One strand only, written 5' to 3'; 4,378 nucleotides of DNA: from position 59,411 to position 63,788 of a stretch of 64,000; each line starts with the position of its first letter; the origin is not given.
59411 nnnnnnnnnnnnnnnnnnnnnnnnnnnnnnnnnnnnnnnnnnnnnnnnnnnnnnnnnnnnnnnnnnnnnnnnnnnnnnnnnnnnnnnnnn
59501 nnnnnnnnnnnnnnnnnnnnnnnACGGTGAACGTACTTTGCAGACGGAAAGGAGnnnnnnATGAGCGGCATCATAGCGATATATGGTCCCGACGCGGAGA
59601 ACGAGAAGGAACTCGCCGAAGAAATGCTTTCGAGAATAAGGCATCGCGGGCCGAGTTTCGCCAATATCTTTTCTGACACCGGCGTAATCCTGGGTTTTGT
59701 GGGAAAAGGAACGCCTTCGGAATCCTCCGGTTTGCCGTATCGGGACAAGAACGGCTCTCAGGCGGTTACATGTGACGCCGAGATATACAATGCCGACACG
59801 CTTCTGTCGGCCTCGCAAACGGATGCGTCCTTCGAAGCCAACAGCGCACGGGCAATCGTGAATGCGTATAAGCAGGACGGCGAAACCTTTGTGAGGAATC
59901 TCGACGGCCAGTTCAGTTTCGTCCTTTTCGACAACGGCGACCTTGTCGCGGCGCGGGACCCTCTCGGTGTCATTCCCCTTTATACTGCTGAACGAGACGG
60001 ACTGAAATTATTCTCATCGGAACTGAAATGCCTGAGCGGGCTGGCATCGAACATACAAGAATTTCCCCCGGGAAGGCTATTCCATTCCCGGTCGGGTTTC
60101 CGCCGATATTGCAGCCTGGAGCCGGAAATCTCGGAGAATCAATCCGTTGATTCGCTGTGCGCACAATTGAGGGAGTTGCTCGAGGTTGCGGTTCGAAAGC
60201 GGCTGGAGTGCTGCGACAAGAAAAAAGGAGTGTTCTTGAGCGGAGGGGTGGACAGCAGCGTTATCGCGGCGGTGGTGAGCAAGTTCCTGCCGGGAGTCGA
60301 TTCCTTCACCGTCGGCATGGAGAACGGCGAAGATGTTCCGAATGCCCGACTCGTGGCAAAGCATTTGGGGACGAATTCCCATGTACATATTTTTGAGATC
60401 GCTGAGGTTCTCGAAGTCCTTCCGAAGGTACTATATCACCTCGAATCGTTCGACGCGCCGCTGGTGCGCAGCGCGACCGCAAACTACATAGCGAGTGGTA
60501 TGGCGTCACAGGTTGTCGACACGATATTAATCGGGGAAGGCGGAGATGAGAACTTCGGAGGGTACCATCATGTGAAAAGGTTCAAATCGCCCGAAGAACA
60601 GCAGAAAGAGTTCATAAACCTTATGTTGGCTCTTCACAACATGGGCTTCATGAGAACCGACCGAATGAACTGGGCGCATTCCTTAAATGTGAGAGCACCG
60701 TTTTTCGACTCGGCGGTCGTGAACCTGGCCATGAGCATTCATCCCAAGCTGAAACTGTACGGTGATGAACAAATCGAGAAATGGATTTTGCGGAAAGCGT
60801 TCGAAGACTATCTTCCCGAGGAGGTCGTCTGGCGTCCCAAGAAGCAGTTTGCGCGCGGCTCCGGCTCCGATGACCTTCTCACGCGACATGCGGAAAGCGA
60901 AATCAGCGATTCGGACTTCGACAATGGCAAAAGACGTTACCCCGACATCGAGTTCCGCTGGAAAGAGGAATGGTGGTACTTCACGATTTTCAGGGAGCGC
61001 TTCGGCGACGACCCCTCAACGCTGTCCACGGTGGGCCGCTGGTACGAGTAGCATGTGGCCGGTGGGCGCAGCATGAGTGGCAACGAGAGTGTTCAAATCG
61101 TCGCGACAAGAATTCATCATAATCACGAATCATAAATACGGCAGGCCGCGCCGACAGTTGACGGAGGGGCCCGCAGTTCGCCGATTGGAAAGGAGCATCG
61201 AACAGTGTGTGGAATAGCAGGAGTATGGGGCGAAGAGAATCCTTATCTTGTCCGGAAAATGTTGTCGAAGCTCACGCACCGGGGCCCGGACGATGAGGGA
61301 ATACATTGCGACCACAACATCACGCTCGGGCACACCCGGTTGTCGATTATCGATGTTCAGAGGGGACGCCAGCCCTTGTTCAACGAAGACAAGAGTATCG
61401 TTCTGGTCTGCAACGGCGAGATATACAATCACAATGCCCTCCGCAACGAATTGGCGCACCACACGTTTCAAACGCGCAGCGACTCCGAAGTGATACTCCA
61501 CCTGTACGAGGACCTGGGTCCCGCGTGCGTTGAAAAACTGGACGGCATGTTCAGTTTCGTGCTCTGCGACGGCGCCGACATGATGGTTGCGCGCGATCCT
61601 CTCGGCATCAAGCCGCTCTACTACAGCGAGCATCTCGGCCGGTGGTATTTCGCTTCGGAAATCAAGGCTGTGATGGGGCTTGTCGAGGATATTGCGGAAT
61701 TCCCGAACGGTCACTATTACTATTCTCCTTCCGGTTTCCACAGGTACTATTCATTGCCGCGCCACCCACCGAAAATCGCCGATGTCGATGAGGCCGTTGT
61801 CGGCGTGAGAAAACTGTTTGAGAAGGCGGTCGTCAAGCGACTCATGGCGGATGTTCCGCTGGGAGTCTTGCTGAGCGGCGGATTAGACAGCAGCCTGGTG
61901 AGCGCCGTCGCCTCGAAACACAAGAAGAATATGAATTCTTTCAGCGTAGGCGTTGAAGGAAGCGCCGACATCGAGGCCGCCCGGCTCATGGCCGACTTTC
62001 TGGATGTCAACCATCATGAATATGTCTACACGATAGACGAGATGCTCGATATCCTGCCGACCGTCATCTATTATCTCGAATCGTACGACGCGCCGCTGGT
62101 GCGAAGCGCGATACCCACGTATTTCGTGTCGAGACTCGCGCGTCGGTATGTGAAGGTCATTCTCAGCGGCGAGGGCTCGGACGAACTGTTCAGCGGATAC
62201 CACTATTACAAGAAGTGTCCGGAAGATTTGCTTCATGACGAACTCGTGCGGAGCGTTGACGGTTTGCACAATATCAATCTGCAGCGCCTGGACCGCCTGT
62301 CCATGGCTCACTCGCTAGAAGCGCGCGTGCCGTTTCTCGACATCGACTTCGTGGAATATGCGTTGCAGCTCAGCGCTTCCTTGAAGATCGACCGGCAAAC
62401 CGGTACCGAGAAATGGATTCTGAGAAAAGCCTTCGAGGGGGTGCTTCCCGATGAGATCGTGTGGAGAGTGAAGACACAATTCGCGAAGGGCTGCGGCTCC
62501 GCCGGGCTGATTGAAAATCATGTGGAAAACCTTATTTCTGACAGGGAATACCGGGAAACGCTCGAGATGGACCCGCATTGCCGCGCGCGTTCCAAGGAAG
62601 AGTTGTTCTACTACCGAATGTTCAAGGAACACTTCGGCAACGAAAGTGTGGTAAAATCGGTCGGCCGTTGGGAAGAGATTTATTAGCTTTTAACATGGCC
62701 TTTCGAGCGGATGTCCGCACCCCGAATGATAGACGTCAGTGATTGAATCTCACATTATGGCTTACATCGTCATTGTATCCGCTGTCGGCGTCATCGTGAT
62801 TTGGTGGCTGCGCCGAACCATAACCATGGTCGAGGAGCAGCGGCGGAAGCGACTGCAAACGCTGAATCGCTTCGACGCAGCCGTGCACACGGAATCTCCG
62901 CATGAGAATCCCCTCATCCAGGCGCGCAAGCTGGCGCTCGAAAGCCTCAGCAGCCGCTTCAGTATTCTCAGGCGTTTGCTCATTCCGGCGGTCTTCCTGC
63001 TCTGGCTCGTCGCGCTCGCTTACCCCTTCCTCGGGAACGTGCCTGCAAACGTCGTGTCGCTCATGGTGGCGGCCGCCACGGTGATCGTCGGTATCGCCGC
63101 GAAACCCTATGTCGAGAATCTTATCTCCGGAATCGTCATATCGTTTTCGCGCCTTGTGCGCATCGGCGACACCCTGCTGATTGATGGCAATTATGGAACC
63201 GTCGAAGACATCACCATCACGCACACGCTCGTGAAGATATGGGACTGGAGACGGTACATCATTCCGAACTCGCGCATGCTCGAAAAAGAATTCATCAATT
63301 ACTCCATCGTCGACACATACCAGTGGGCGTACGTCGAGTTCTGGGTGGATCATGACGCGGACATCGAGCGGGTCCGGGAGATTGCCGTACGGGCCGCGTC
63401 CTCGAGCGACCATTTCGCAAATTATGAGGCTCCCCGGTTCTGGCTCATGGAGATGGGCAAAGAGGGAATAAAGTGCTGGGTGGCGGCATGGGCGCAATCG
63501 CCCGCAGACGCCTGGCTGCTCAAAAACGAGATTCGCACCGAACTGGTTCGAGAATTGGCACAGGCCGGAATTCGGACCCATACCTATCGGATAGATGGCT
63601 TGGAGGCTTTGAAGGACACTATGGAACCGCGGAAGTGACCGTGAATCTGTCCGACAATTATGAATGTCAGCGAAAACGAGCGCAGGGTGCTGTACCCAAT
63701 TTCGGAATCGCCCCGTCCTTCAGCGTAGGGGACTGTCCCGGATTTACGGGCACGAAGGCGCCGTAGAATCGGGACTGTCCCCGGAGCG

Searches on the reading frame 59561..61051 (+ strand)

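Call 38: search_protein_families(library=pfam, proteins=[window:59561-61051:+], max_evalue=0.0001)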
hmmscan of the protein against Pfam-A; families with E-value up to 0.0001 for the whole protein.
window:59561-61051:+ (496 aa): 4 families
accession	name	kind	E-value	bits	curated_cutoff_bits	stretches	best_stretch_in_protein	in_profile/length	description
PF00733.27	Asn_synthase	-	2.8e-62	211.8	21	2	202-340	1-139/354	Asparagine synthase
PF13537.11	GATase_7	-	1.6e-18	67.4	25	1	59-158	15-121/123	Glutamine amidotransferase domain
PF13522.11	GATase_6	-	2e-08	34.7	27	1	50-154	23-130/130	Glutamine amidotransferase domain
PF12481.13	DUF3700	-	2.4e-07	30.9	27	1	106-185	121-204/228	Aluminium induced protein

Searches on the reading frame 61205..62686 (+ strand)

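Call 38: search_protein_families(library=pfam, proteins=[window:61205-62686:+], max_evalue=0.0001)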
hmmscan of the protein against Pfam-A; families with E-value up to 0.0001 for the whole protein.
window:61205-62686:+ (493 aa): 3 families
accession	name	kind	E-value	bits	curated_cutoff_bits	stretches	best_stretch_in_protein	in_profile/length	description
PF00733.27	Asn_synthase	-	3.7e-80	270.7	21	2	201-337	2-140/354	Asparagine synthase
PF13537.11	GATase_7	-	8e-42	142.6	25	1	43-156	1-121/123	Glutamine amidotransferase domain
PF13522.11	GATase_6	-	1.5e-38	132.2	27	1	28-152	1-130/130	Glutamine amidotransferase domain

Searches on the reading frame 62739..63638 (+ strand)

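Call 38: search_protein_families(library=pfam, proteins=[window:62739-63638:+], max_evalue=0.0001)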
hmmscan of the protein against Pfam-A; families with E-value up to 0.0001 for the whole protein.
window:62739-63638:+ (299 aa): 2 families
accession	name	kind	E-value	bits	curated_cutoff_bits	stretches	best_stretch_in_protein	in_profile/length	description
PF00924.24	MS_channel_2nd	-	8.2e-16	58.3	20.2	1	124-189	2-67/68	Mechanosensitive ion channel, beta-domain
PF21082.3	MS_channel_3rd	-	2.7e-07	31.4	21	1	200-279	4-87/88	Mechanosensitive ion channel MscS, C-terminal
